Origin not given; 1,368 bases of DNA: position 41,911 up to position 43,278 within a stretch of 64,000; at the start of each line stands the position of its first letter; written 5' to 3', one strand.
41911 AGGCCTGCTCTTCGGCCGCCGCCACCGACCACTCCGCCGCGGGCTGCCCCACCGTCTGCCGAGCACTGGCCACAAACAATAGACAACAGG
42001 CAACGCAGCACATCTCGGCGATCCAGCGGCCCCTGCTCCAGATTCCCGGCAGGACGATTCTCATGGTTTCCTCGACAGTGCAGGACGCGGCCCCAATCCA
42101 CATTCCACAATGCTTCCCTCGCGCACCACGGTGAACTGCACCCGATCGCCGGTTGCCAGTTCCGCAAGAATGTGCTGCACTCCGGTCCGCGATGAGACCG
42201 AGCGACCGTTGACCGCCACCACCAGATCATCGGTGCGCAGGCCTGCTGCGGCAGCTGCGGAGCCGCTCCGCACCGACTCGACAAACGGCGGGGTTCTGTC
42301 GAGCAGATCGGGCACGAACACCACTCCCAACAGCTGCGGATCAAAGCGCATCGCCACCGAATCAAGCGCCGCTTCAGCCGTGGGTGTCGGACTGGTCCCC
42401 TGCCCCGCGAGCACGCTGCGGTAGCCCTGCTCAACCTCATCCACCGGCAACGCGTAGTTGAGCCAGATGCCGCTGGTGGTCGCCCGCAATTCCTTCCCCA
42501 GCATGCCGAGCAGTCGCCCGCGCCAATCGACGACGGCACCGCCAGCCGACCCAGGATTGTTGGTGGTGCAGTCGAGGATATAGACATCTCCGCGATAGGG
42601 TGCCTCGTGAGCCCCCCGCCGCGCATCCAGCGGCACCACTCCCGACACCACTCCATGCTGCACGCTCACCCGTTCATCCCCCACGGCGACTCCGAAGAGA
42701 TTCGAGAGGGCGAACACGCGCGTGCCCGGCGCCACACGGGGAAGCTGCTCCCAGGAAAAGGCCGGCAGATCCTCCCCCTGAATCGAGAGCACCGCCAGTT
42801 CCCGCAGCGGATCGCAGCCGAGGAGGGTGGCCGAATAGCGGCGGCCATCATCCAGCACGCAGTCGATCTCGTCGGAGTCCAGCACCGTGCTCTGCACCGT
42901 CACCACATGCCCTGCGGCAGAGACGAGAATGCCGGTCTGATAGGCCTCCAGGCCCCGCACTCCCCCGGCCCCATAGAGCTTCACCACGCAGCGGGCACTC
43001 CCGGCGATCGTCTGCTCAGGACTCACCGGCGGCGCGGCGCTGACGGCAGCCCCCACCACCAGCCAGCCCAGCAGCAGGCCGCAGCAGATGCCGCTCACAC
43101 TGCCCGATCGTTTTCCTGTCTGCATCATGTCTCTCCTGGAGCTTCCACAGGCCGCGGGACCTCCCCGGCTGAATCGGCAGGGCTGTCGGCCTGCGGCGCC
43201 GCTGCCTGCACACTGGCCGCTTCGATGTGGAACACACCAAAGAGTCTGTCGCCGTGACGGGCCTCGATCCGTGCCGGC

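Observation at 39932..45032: Three tandem, translationally coupled HtrA paralogues: one intact triad, two with all triad positions substituted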

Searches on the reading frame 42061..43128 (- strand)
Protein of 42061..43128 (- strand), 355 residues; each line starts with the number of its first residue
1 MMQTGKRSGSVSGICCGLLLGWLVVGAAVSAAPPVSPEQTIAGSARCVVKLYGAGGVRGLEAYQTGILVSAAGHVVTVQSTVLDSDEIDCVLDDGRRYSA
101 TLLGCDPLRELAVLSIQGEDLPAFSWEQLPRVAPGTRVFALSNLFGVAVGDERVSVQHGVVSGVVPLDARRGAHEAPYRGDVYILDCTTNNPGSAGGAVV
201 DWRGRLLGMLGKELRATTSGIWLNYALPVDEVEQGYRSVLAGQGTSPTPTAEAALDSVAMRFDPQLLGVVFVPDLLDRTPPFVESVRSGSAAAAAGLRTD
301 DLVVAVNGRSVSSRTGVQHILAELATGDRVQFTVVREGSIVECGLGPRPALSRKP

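Call 6: search_protein_families(library=pfam, proteins=[window:42061-43128:-], max_evalue=0.01)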
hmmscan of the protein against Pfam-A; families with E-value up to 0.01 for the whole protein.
window:42061-43128:- (355 aa): 5 families
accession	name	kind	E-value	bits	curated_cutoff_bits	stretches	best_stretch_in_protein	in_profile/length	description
PF13365.12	Trypsin_2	-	7.9e-19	69.3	27.6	1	65-209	2-144/144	Trypsin-like peptidase domain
PF13180.12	PDZ_2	-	2.1e-11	44.4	27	1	268-341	4-74/80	PDZ domain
PF17820.7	PDZ_6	-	5.9e-10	39.2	27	1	282-336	1-54/54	PDZ domain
PF00595.29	PDZ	-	3.5e-07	30.9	23.2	1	277-334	22-80/81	PDZ domain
PF14685.13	PDZ_Tricorn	-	0.002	18.5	25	0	292-337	33-79/88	Tricorn protease PDZ domain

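Call 10: search_protein_families(library=ncbifam, proteins=[window:42061-43128:-], max_evalue=0.01)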
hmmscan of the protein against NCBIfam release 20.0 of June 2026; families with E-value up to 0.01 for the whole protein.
window:42061-43128:- (355 aa): 18 families
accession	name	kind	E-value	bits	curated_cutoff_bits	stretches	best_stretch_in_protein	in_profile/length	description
TIGR02037.1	degP_htrA_DO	subfamily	3.1e-30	105.5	416.2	1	63-341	61-321/434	Do family serine endopeptidase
NF041521.1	HhoA_HhoB_HtrA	equivalog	2.5e-25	89.5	450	1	65-341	60-325/335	HhoA/HhoB/HtrA family serine endopeptidase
TIGR02038.1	protease_degS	equivalog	1.4e-22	80.4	422.95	2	62-230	78-237/351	outer membrane-stress sensor serine endopeptidase DegS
NF008189.1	PRK10942.1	equivalog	1.3e-20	73.4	720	1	60-343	111-377/477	serine endoprotease DegP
NF008147.1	PRK10898.1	equivalog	3.7e-20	72.4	408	2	33-209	43-214/352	outer membrane-stress sensor serine endopeptidase DegS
NF007526.1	PRK10139.1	equivalog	5.4e-17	61.6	756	1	59-342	88-354/456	serine endoprotease DegQ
NF047968.1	SerProtHtrA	equivalog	7.7e-17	61.7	470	1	59-341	84-351/357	serine protease HtrA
NF050055.1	SerProtHtrAMycob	equivalog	3.3e-15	56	800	1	64-349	229-500/502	serine protease HtrA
NF040960.1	MamE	equivalog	2.5e-11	42.9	800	1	282-345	470-533/659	magnetosome formation protease MamE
NF041199.1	trx7_PDZ_seleno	equivalog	6.5e-08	31.9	300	1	282-345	206-270/390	Trx7/PDZ domain-containing (seleno)protein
NF040961.1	MamO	equivalog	1.6e-07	30.1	800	1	39-209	77-239/648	magnetosome protein MamO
NF053637.1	SerProtHtrAspr2045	equivalog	1.7e-07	30.5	650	1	74-338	118-377/394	serine protease HtrA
NF033740.0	MarP_fam_protase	equivalog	2.4e-07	30.2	250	1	32-239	181-377/390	MarP family serine protease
TIGR01713.1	typeII_sec_gspC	equivalog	1.4e-05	24.8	101.6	1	287-339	199-251/259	type II secretion system protein GspC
NF041515.1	GspC_delta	equivalog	0.00069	19.4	150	1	285-341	248-304/311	type II secretion system protein GspC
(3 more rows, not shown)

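Call 11: search_solved_structures(query=window:42061-43128:-, show_alignments=3, max_evalue=0.001)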
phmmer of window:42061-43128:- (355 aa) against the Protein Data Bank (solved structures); distinct sequences matched with E-value up to 0.001: 99 (the best 60 are shown).
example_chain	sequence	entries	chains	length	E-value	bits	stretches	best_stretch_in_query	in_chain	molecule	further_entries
6z05_A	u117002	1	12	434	5.7e-22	81.5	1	62-339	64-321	DegQ family serine endoprotease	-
22kg_A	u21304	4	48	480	7.9e-22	81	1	57-339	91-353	Probable periplasmic serine endoprotease DegP-like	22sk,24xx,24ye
7xs0_A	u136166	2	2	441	3.7e-20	75.5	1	62-337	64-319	Periplasmic serine endoprotease DegP-like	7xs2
5y28_A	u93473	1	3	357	3.9e-20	75.4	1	62-337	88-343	Periplasmic serine endoprotease DegP-like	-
5y2d_A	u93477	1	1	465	4.6e-20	75.2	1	62-337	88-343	Periplasmic serine endoprotease DegP-like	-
6jjk_A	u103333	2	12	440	9e-20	74.2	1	54-345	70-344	Periplasmic serine endoprotease DegP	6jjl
3otp_A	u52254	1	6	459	9.1e-20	74.2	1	54-345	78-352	Protease do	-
1ky9_A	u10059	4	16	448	9.6e-20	74.1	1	54-345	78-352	PROTEASE DO | Periplasmic serine endoprotease DegP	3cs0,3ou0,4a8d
3mh4_A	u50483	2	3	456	9.9e-20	74.1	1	54-345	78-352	Protease do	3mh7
6jjo_A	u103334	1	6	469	1.2e-19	73.9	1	54-345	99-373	Periplasmic serine endoprotease DegP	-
2zle_A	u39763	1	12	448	2.3e-19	72.9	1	54-345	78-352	Protease do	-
3mh5_A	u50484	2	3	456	2.4e-19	72.9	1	54-345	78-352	Protease do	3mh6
3pv3_A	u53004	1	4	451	1.2e-18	70.6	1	59-338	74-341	DegQ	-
8f0a_A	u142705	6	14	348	1.6e-18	70.1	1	54-345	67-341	Periplasmic serine endoprotease DegP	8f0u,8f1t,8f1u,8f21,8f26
3pv2_A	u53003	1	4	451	2.9e-18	69.3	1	59-338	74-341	DegQ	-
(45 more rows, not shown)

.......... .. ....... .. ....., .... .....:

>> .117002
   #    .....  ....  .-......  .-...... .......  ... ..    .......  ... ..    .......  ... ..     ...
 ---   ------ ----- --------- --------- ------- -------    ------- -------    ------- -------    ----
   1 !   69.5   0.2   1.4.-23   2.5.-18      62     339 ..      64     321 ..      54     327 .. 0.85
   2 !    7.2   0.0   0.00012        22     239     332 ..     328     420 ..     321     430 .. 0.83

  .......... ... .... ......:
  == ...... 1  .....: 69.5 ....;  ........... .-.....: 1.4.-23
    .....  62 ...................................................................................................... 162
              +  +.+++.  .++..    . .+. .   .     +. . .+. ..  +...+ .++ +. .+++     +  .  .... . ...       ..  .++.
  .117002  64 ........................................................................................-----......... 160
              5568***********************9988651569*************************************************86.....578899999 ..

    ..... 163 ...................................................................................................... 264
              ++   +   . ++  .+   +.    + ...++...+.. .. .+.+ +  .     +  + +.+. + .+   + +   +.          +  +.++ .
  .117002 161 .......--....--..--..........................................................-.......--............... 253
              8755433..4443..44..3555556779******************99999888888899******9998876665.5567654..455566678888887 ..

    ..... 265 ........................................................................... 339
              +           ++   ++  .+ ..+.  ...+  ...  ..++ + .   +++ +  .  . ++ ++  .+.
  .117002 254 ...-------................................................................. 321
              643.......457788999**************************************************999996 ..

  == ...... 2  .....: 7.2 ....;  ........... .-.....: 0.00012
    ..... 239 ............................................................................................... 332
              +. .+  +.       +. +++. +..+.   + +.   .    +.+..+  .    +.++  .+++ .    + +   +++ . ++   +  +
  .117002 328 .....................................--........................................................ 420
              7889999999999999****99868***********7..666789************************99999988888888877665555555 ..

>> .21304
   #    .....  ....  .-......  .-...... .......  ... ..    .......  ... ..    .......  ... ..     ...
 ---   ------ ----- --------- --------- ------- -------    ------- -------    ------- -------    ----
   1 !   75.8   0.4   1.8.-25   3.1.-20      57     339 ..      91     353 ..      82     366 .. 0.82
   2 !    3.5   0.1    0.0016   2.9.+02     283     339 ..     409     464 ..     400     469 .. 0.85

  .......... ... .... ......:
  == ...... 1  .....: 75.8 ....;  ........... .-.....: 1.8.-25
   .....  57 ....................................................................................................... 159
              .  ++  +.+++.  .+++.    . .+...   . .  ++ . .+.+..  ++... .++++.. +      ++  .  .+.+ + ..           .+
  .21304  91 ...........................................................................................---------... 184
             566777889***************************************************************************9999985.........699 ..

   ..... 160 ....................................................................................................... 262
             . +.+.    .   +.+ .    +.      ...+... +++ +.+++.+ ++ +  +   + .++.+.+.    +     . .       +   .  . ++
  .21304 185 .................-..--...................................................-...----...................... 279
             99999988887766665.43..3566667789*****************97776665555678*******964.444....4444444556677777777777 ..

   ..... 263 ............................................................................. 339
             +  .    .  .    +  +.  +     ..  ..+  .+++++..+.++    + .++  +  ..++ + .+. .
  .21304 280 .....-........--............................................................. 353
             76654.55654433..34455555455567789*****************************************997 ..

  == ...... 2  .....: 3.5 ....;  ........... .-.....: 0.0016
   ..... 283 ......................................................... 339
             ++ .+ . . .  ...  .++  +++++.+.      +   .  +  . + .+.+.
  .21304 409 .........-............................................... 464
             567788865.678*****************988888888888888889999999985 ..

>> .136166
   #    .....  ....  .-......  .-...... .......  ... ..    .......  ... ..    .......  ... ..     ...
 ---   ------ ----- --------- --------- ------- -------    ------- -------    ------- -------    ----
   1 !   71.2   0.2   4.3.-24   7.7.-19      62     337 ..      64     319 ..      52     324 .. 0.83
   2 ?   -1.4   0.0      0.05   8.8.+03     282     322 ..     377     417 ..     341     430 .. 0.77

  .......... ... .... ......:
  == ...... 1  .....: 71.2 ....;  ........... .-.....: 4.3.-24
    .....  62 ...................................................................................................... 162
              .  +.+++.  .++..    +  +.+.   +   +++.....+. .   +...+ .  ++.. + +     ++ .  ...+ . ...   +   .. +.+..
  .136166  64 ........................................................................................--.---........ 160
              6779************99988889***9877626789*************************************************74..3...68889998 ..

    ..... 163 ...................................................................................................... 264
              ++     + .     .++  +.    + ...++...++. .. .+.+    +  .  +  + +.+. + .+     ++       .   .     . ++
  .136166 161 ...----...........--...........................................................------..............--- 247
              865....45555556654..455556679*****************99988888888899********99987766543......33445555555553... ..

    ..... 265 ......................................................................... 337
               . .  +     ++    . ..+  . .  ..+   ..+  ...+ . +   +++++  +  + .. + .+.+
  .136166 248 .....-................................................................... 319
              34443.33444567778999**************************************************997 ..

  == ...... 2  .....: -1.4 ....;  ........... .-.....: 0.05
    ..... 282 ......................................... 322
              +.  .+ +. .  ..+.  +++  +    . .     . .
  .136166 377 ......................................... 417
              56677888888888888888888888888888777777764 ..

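Call 15: find_homologous_proteins(query=window:42061-43128:-, max_evalue=1e-10)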
Query window:42061-43128:- (355 aa): 1251 proteins with E <= 1e-10 among 8000 candidates; the best 120 are listed.
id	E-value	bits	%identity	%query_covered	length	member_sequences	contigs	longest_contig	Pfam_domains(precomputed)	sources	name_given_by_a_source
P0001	4.2e-228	774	100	100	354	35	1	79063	PF13365.13,PF17820.8,PF00595.30,PF13180.13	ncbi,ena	-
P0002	4.0e-177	607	84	94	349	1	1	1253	PF13365.13,PF17820.8,PF00595.30,PF13180.13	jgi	-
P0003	2.3e-150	519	71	94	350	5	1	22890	PF13365.13,PF17820.8,PF00595.30,PF13180.13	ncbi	ncbi:MAG: S1C family serine protease [Planctomycetota bacterium]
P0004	5.4e-150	517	71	94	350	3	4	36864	PF13365.13,PF17820.8,PF00595.30,PF13180.13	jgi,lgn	-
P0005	1.2e-147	510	68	99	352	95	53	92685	PF13365.13,PF17820.8,PF00595.30,PF13180.13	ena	-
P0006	2.1e-147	509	71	95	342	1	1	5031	PF13365.13,PF17820.8,PF00595.30,PF13180.13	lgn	-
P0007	9.1e-147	507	69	95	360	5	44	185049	PF13365.13,PF17820.8,PF00595.30,PF13180.13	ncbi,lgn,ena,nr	ncbi:MAG: PDZ domain-containing protein [Planctomycetota bacterium]|nr:MAG: PDZ domain-containing pr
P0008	1.8e-145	502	70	95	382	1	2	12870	PF13365.13,PF17820.8,PF00595.30,PF13180.13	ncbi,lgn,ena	-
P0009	3.8e-145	501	70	95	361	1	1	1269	PF13365.13,PF17820.8,PF00595.30,PF13180.13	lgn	-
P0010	7.1e-144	497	70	90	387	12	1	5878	PF13365.13,PF17820.8,PF00595.30,PF13180.13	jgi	-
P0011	2.2e-143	496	71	90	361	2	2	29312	PF13365.13,PF17820.8,PF00595.30,PF13180.13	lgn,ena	-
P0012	1.8e-141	489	67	100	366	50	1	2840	PF13365.13,PF17820.8,PF00595.30,PF13180.13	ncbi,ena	-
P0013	2.2e-141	489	71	89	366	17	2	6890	PF13365.13,PF17820.8,PF00595.30,PF13180.13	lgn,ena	-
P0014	2.9e-141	489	72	90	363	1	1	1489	PF13365.13,PF17820.8,PF00595.30,PF13180.13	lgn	-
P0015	3.4e-141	488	67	96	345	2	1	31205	PF13365.13,PF17820.8,PF00595.30,PF13180.13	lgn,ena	-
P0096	7.3e-132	458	68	90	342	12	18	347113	PF13365.13,PF17820.8,PF13180.13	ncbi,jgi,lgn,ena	ncbi:MAG: S1C family serine protease [Planctomycetia bacterium]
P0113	1.2e-130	454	65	94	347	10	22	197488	PF13365.13,PF17820.8,PF00595.30,PF13180.13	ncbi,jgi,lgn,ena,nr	ncbi:MAG: trypsin-like peptidase domain-containing protein [Planctomycetia bacterium]|nr:trypsin-lik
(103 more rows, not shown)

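Call 17: find_encoding_contigs(protein=P0096, flank=10000, max_places=3)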
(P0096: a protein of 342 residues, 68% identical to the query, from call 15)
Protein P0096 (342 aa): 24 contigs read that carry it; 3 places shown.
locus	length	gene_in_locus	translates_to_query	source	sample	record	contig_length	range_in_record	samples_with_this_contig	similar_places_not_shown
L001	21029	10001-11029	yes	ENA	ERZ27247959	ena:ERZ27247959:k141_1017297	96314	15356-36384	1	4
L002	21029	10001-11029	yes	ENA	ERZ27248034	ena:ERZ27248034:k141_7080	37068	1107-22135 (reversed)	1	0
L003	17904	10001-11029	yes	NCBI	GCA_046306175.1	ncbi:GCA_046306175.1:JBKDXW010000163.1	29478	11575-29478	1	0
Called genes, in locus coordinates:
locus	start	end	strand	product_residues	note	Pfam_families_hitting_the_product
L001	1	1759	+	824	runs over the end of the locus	-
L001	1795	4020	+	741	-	-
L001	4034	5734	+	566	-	-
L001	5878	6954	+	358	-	-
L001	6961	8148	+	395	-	-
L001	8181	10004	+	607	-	PF10459:Peptidase_S46 (faint), PF00089:Trypsin, PF13365:Trypsin_2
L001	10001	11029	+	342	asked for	PF13365:Trypsin_2, PF13180:PDZ_2, PF17820:PDZ_6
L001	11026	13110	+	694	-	PF13365:Trypsin_2, PF00595:PDZ (weak), PF13180:PDZ_2, PF17820:PDZ_6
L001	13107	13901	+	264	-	PF00849:PseudoU_synth_2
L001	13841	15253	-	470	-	PF03441:FAD_binding_7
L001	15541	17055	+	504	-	PF00909:Ammonium_transp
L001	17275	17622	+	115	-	PF00543:P-II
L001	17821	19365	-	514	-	PF00682:HMGL-like, PF22617:HCS_D2, PF08502:LeuA_dimer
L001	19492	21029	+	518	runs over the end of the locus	PF25919:BSH_CusB (weak), PF00364:Biotin_lipoyl (faint), PF25984:BSH_YknX (faint), PF25973:BSH_CzcB, PF25954:Beta-barrel_RND_2, PF25975:CzcB_C, PF25989:YknX_C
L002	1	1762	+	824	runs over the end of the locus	-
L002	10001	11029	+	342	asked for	PF13365:Trypsin_2, PF13180:PDZ_2, PF17820:PDZ_6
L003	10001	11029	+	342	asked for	PF13365:Trypsin_2, PF13180:PDZ_2, PF17820:PDZ_6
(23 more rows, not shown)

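Call 18: find_encoding_contigs(protein=P0113, flank=10000, max_places=3)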
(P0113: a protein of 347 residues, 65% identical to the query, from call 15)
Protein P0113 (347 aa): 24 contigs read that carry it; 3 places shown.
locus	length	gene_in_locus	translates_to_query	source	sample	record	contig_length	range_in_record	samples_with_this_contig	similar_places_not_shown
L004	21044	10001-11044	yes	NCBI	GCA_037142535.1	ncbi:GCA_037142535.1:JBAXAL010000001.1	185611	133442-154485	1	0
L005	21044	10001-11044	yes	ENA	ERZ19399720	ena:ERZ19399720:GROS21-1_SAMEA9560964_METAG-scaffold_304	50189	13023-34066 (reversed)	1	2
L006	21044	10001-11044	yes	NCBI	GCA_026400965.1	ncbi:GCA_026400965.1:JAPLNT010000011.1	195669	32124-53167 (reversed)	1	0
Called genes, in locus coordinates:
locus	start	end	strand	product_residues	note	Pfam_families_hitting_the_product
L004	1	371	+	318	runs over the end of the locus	PF02401:LYTB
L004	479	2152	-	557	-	PF02463:SMC_N (faint), PF13476:AAA_23 (faint), PF00005:ABC_tran, PF13304:AAA_21 (faint), PF13555:AAA_29 (faint), PF12848:ABC_tran_Xtn, PF00005:ABC_tran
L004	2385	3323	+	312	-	PF00581:Rhodanese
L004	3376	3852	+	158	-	PF02657:SufE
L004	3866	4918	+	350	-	PF00480:ROK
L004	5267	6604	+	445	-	-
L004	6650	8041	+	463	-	-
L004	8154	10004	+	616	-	PF10459:Peptidase_S46 (faint), PF00089:Trypsin (weak), PF13365:Trypsin_2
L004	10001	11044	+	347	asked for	PF13365:Trypsin_2, PF00595:PDZ (weak), PF13180:PDZ_2 (weak), PF17820:PDZ_6 (weak)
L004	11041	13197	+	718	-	PF13365:Trypsin_2, PF00595:PDZ (weak), PF13180:PDZ_2, PF17820:PDZ_6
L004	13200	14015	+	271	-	PF00849:PseudoU_synth_2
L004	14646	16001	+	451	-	PF00909:Ammonium_transp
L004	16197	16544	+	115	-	PF00543:P-II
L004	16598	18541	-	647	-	PF13292:DXP_synthase_N, PF02779:Transket_pyr, PF02780:Transketolase_C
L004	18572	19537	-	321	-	PF00348:polyprenyl_synt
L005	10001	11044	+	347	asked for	PF13365:Trypsin_2, PF00595:PDZ (weak), PF13180:PDZ_2 (weak), PF17820:PDZ_6 (weak)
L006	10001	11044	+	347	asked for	PF13365:Trypsin_2, PF00595:PDZ (weak), PF13180:PDZ_2 (weak), PF17820:PDZ_6 (weak)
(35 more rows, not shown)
